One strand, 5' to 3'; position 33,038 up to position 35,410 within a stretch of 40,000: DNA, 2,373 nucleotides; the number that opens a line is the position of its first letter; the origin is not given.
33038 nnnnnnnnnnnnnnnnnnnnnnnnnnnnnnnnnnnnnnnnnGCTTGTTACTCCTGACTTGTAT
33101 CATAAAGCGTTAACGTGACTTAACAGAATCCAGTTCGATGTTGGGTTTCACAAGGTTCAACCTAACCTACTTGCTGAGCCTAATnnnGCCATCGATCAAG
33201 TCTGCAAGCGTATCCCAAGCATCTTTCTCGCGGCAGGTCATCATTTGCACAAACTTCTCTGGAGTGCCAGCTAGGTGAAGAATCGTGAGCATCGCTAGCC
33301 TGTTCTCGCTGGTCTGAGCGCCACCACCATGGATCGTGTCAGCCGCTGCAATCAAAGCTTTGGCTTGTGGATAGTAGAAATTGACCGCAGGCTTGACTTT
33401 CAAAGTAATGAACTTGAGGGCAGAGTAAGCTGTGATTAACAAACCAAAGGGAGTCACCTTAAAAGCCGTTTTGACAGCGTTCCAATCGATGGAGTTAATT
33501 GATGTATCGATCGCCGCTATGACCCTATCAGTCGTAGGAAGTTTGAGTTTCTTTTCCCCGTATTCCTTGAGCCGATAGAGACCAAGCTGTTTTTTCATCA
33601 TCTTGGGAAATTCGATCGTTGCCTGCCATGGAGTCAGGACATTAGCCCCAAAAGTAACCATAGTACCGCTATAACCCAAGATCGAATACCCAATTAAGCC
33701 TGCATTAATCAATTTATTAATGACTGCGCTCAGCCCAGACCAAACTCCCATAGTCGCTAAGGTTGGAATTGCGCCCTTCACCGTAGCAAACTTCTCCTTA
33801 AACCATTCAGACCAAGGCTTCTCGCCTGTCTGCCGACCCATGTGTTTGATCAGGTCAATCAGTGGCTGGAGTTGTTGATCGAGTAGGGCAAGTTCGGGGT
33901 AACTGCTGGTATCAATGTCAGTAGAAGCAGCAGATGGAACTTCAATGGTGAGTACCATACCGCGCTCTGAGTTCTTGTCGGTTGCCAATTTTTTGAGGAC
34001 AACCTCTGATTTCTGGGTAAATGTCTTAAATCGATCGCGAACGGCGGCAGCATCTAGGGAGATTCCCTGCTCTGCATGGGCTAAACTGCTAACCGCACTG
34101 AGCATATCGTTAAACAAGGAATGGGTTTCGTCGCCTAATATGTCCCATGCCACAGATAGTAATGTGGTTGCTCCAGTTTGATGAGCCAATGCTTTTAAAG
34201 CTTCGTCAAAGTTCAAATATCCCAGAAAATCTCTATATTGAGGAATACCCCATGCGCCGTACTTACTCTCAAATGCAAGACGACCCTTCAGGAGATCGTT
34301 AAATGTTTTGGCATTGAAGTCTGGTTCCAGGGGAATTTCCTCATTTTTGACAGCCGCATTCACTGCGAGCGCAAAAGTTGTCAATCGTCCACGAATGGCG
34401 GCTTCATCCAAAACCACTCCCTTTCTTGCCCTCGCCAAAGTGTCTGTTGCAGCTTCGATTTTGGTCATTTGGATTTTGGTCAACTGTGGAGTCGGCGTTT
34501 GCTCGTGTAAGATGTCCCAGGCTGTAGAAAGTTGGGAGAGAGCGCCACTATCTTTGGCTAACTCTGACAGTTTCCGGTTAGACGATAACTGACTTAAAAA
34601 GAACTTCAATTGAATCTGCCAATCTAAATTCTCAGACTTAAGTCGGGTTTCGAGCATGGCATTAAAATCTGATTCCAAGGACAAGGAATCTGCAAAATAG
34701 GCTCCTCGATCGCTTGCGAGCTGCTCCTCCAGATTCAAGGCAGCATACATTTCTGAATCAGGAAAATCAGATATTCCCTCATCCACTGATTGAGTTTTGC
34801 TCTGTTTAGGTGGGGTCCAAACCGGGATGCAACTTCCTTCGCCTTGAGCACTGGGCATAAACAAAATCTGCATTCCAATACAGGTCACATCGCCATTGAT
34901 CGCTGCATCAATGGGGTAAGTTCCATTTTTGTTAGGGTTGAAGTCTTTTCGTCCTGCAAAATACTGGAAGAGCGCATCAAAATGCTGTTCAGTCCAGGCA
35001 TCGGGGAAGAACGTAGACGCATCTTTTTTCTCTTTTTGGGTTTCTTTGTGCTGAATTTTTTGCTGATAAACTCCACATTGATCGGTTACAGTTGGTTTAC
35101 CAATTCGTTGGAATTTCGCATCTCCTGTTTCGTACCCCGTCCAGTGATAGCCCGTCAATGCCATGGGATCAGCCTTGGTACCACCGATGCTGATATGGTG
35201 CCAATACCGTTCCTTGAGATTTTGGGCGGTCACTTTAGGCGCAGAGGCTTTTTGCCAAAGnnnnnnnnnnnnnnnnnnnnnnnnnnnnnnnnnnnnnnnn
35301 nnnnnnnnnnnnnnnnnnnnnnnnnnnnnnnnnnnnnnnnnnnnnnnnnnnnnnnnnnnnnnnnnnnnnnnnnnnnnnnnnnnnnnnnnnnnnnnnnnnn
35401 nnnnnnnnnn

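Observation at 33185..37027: EndoU-like RNase domain buried in the middle of a membrane-anchored 1280-aa protein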

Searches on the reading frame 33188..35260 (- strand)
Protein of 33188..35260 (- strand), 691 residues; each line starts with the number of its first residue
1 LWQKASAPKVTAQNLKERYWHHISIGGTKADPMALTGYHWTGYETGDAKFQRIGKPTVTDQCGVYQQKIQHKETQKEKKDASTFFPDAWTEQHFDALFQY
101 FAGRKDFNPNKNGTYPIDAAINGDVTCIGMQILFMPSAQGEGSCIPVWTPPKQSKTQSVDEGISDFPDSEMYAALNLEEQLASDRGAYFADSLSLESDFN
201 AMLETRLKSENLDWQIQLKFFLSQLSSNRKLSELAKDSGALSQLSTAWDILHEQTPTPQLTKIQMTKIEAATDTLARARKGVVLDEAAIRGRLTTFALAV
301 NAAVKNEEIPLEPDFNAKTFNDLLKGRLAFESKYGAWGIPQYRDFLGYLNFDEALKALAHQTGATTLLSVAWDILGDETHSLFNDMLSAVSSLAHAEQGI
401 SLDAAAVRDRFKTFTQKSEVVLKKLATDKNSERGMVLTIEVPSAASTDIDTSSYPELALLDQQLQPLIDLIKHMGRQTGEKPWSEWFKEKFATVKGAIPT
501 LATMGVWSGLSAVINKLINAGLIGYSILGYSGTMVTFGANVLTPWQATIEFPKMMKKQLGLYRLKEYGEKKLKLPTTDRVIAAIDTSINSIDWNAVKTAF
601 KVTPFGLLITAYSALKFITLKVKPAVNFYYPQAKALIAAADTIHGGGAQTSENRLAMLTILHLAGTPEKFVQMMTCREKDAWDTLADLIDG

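Call 65: predict_structure(alignment_id=A7)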
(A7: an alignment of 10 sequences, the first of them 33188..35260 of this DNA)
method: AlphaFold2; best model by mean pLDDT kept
length: 691 residues; sequences in the alignment: 10
mean_pLDDT: 51.4   pTM: 0.30
mean pLDDT of the five models: 51.4, 49.3, 45.9, 44.7, 42.7
residues with pLDDT >= 90: 0; 70-90: 106; 50-70: 256; < 50: 329
segments of 3 or more residues with pLDDT < 50: 1-37, 45-47, 53-84, 148-193, 253-258, 279-283, 309-311, 426-453, 491-496, 520-611, 616-634, 644-648, 661-691
pLDDT, mean of each block of 10 residues (from residue 1): 28 38 34 46 52 41 25 27 50 72 72 77 76 60 54 26 26 28 30 52 59 60 65 65 63 47 65 56 53 65 62 62 76 56 72 69 71 72 79 71 79 82 54 25 31 54 63 55 53 49 57 50 34 32 33 37 36 38 43 42 44 46 32 51 48 53 46 42 33 29
secondary structure, 60 per line:
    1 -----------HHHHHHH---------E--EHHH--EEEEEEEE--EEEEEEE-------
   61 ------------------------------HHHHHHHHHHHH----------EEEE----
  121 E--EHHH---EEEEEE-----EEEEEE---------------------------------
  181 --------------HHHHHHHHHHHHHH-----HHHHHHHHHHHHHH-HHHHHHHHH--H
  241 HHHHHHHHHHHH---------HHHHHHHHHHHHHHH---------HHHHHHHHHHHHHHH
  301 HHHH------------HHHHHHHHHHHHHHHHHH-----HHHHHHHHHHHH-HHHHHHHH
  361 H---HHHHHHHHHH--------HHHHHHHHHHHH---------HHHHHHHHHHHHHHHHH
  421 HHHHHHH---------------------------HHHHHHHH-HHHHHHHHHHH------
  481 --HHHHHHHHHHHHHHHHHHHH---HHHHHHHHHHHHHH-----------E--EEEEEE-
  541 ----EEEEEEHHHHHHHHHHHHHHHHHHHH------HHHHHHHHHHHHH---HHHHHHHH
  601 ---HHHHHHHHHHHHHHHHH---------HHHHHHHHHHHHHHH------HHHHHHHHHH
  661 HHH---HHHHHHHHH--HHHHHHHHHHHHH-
elements in order (helices of 4 or more, strands of 3 or more residues): H12-18 E37-44 E47-53 H91-102 E113-116 E131-136 E142-147 H195-208 H214-227 H229-237 H240-252 H262-276 H286-304 H317-334 H340-351 H353-361 H365-374 H383-394 H404-427 H455-462 H464-474 H483-502 H506-519 E534-539 E545-550 H551-570 H577-589 H593-600 H604-620 H630-644 H651-663 H667-675 H678-690

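Call 68: fold_search(model_id=the predicted structure, library=pdb)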
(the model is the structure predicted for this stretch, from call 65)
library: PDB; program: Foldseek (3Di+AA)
matches with E <= 10: 114; with E <= 0.001: 0
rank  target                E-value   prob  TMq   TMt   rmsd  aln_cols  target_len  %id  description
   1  9mhg_B                1.8e-01  0.06  0.08  0.07  32.8       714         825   11  Cryo EM reconstruction of PI3KC3-C1 in complex with Human RAB1A(Q70L), VPS34 kinase domain in the inactive conformatio (released 2025-02-12)
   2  4by6_A                2.5e-01  0.13  0.10  0.13  25.3       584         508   12  Yeast Not1-Not2-Not5 complex (released 2013-10-16)
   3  9mhh_B                4.0e-01  0.06  0.08  0.07  29.8       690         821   11  PI3KC3-C1 in complex with RAB1A. VPS34 kinase domain active conformation (released 2025-02-12)
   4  7xja_A                5.2e-01  0.06  0.08  0.11  28.2       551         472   12  TMD masked refine map of human ClC-2 (released 2023-05-17)
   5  7rp5_A                5.9e-01  0.08  0.08  0.11  30.7       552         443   10  CLC-ec1 at pH 4.5 100mM Cl Turn (released 2022-11-16)
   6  9xou_G                5.9e-01  0.07  0.09  0.13  24.4       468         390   12  CryoEM structure of LacY with Trimbody (released 2026-02-11)
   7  5c05_B                6.7e-01  0.05  0.08  0.09  25.9       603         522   10  Crystal Structure of Gamma-terpinene Synthase from Thymus vulgaris (released 2016-01-13)
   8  7xf5_A                7.9e-01  0.05  0.08  0.09  28.1       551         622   12  Full length human CLC-2 channel in apo state (released 2023-05-03)
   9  7bi6                  9.8e-01  0.04  0.10  0.09  27.1       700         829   10  PI3KC2a core in complex with ATP (released 2022-03-09)
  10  6bfi_B                1.0e+00  0.05  0.08  0.07  25.6       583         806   11  Vinculin homolog in a sponge (phylum Porifera) reveals vertebrate-like cell adhesions involved in early multicellular  (released 2018-06-13)
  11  5ic0                  1.7e+00  0.07  0.11  0.15  29.7       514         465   13  Structural analysis of a talin triple domain module (released 2016-05-18)
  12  8hvt_A                1.9e+00  0.03  0.09  0.11  27.4       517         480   12  Structure of the human CLC-7/Ostm1 complex reveals a novel state (released 2024-01-03)
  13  9yng_f                2.1e+00  0.03  0.08  0.07  32.4       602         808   13  Dynactin and dynein-1 tail region of dynein-dynactin complex on microtubule in the presence of LIS1 (released 2026-01-28)
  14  6o3e_B                2.2e+00  0.04  0.10  0.12  23.8       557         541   11  mouse aE-catenin 82-883 (released 2019-11-13)
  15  9nu4_A                2.3e+00  0.04  0.10  0.11  26.5       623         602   11  Structure of MurJ in complex with single gene lysis protein from phage M (released 2026-02-11)
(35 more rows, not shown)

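Call 78: search_protein_representatives(protein=window:33188-35260:-)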
Query: 691 residues. Proteins with E-value up to 0.001 (for the whole library): 37; up to 1e-10: 20; up to 1e-30: 17. The best 37 are listed.
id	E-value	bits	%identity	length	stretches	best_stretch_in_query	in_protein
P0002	1.5e-173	595.1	62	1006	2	267-690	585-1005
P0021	1.2e-118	413.6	57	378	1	317-690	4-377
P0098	1.9e-98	346.9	42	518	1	194-689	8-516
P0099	4.8e-73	263.0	45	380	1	317-690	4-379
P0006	3.3e-57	210.7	56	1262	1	3-179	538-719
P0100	1.1e-56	209.0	41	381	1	353-690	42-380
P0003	1.5e-56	208.4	57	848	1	5-186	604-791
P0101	3.9e-55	203.8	53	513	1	1-185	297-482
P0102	9.5e-53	195.9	39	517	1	282-688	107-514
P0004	1.3e-52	195.5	58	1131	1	1-158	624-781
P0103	5.2e-48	180.3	40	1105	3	519-690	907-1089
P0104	1.8e-46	175.2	35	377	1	320-685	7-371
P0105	4.6e-40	154.0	36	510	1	365-687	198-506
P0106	5.0e-36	140.7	37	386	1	355-688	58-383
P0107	1.3e-35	139.3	38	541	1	318-691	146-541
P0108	1.5e-32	129.1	32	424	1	308-621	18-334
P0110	3.3e-12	62.0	32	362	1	479-690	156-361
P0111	1.7e-11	59.6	45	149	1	12-97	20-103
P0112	1.8e-10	56.3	39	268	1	15-108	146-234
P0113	3.2e-09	52.1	36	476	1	11-99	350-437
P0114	3.2e-09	52.1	40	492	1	10-102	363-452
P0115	2.5e-08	49.2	44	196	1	14-103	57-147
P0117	1.4e-06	43.4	35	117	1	12-92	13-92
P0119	5.4e-06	41.4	42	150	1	12-94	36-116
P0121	3.9e-05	38.6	35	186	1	10-147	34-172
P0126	1.5e-04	36.6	32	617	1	11-103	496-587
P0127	4.7e-04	35.0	34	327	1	16-102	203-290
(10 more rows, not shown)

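Call 79: search_protein_families(library=pfam, proteins=[P0098, P0099, P0100, P0102, P0103, P0105, P0107, P0108, P0110, P0101], max_evalue=0.01)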
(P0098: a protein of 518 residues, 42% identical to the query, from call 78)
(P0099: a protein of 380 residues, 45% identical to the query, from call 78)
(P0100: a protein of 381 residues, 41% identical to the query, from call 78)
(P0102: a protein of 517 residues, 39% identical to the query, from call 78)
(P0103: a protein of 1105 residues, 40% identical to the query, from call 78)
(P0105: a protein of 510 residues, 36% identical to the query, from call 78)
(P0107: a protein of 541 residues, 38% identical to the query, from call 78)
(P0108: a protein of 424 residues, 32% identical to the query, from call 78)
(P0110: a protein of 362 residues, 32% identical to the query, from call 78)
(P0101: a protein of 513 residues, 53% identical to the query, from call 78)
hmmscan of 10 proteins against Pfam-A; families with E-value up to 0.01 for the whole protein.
P0098 (518 aa): 0 families

P0099 (380 aa): 0 families

P0100 (381 aa): 0 families

P0102 (517 aa): 1 family
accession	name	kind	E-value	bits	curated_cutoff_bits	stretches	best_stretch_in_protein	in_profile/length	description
PF04691.17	ApoC-I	-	0.0043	17.3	28.3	0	311-338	28-55/61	Apolipoprotein C-I (ApoC-1)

P0103 (1105 aa): 0 families

P0105 (510 aa): 0 families

P0107 (541 aa): 0 families

P0108 (424 aa): 0 families

P0110 (362 aa): 0 families

P0101 (513 aa): 1 family
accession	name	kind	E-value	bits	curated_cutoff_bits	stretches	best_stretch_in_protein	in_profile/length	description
PF14436.11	EndoU_bacteria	-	0.0006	20.6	25.3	1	321-415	9-105/129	Bacterial EndoU nuclease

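Call 80: search_protein_families(library=pfam, proteins=[P0111, P0112, P0113, P0114, P0115, P0117, P0119, P0121, P0126, P0127], max_evalue=0.01)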
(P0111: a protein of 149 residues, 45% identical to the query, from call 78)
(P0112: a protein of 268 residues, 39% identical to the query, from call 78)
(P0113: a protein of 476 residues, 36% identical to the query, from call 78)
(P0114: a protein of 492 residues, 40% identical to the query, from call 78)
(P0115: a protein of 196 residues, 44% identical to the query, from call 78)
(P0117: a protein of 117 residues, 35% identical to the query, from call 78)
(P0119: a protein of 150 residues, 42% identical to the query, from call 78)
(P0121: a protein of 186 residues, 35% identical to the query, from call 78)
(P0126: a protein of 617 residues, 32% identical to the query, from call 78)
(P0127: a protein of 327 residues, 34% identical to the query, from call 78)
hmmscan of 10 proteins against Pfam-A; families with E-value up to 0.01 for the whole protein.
P0111 (149 aa): 1 family
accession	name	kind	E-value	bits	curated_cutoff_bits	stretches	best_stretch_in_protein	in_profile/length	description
PF14436.11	EndoU_bacteria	-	1.5e-13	51.7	25.3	1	29-140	6-128/129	Bacterial EndoU nuclease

P0112 (268 aa): 1 family
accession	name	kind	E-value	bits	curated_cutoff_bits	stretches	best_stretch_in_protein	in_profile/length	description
PF14436.11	EndoU_bacteria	-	5.4e-06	27.2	25.3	1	152-238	6-103/129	Bacterial EndoU nuclease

P0113 (476 aa): 2 families
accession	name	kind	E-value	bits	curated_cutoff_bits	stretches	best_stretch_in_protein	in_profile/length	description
PF14436.11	EndoU_bacteria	-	1.4e-11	45.3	25.3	1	358-471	4-127/129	Bacterial EndoU nuclease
PF02338.25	OTU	-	0.0013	19.7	23.3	0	180-228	2-43/128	OTU-like cysteine protease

P0114 (492 aa): 1 family
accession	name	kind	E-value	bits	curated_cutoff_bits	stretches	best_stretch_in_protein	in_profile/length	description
PF14436.11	EndoU_bacteria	-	2.9e-06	28.1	25.3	1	374-452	6-88/129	Bacterial EndoU nuclease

P0115 (196 aa): 1 family
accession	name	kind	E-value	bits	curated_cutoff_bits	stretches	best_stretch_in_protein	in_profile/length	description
PF14436.11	EndoU_bacteria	-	1.5e-12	48.4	25.3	1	63-155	5-96/129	Bacterial EndoU nuclease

P0117 (117 aa): 0 families

P0119 (150 aa): 1 family
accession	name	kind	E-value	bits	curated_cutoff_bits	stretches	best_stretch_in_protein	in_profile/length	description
PF14436.11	EndoU_bacteria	-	2.8e-10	41.1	25.3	1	46-133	7-97/129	Bacterial EndoU nuclease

P0121 (186 aa): 1 family
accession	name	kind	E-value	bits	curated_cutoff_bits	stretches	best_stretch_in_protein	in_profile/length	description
PF14436.11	EndoU_bacteria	-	1.6e-10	41.9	25.3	1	47-172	4-128/129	Bacterial EndoU nuclease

P0126 (617 aa): 1 family
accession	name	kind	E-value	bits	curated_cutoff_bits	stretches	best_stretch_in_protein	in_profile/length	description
PF14436.11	EndoU_bacteria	-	3e-09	37.8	25.3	1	506-585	6-87/129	Bacterial EndoU nuclease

P0127 (327 aa): 1 family
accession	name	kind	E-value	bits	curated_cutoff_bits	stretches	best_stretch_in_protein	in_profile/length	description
PF14436.11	EndoU_bacteria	-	5.7e-11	43.3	25.3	1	207-316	5-110/129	Bacterial EndoU nuclease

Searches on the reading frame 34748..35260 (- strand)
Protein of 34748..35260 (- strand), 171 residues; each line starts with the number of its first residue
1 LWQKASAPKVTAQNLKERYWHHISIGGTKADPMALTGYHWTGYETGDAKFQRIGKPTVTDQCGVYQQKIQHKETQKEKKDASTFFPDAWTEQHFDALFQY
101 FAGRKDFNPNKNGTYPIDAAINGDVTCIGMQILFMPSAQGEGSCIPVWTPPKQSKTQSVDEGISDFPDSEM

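Call 57: search_solved_structures(query=A8, max_evalue=10, show_alignments=3)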
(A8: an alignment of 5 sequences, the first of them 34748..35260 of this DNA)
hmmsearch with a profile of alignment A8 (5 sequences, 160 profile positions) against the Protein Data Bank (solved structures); distinct sequences matched with E-value up to 10: 3.
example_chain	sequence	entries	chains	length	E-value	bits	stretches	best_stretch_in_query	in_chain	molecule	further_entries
4ay1_A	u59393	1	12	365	0.3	14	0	79-127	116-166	CHITINASE-3-LIKE PROTEIN 2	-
6nmc_B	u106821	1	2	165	1.2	12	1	72-123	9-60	AcrVA1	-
6nmd_B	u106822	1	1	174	1.3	11.9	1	72-123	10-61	AcrVA1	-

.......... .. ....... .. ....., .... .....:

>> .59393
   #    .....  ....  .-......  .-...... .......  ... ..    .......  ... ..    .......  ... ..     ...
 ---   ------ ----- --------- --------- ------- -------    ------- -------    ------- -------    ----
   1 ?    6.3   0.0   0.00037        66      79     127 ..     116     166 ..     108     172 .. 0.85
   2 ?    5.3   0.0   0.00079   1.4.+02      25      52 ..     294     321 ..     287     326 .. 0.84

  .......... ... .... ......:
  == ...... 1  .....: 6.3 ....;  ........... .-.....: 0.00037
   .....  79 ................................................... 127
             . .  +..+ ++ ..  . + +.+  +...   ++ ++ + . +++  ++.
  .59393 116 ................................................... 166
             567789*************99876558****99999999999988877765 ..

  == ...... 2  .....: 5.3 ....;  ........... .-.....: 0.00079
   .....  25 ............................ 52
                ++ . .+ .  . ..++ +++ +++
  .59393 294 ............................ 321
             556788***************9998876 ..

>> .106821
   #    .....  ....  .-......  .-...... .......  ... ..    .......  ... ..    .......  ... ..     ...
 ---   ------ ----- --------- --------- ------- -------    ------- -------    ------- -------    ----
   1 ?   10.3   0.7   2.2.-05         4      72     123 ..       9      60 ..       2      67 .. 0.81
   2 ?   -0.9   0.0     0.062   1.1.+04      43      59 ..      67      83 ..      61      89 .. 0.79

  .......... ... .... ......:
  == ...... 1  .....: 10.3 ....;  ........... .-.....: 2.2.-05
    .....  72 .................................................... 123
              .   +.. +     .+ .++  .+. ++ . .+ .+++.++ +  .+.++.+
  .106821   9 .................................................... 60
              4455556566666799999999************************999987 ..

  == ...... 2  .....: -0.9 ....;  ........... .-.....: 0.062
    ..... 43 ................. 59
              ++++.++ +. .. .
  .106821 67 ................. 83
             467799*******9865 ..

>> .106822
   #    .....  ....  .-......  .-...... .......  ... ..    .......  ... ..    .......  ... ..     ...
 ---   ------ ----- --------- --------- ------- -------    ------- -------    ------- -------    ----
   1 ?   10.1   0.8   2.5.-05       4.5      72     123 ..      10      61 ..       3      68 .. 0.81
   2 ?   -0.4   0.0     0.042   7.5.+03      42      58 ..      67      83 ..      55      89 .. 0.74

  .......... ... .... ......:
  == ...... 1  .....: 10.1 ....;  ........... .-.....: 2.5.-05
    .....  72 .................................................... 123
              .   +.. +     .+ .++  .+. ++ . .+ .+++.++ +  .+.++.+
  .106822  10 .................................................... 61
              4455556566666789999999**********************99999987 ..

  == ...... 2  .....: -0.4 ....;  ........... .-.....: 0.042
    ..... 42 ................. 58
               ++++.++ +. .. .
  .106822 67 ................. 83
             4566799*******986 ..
